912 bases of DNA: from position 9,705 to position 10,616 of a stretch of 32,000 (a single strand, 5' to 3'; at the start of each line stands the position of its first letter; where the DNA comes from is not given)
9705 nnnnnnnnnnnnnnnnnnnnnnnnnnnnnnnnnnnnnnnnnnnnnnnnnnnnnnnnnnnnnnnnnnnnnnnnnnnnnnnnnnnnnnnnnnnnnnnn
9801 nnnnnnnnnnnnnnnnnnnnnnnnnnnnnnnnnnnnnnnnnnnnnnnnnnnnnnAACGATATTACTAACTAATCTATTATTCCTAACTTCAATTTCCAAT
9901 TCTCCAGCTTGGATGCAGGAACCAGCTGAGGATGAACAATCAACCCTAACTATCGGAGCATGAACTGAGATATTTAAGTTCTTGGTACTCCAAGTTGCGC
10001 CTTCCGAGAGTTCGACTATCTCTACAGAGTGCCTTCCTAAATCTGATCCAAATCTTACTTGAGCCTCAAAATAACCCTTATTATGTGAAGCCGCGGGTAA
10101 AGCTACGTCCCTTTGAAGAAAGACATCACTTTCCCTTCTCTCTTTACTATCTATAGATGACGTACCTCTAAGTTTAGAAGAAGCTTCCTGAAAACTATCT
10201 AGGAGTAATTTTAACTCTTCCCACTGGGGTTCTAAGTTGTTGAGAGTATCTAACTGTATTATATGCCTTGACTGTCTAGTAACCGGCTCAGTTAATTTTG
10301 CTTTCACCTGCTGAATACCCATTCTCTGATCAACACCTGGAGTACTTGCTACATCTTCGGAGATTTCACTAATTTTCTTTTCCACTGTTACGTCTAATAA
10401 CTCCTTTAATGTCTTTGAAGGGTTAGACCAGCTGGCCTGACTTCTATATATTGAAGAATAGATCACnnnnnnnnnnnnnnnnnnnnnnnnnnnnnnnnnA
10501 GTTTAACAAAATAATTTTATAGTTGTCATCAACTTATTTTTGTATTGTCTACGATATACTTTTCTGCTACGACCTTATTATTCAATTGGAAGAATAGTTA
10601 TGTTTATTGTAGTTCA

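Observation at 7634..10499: Two ~475-aa FliD-like ORFs are consecutive halves of one oversized, split flagellar cap gene with four flagellin-IN-type motifs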

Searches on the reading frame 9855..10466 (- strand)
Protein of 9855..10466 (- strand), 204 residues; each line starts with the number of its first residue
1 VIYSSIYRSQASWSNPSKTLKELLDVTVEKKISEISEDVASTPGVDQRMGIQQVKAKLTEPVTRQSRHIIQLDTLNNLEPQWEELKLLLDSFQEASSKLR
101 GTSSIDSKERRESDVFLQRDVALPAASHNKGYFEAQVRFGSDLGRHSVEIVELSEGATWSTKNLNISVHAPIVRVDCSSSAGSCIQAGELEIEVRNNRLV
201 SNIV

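Call 78: search_protein_families(library=pfam, proteins=[window:9855-10466:-], max_evalue=1)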
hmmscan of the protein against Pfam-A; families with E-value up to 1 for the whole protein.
seq(204 aa): 1 family
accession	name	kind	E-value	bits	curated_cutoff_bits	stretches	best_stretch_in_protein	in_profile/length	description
PF02465.23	FliD_N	-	0.016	16.3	24.8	1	71-153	26-93/97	Flagellar hook-associated protein 2 N-terminus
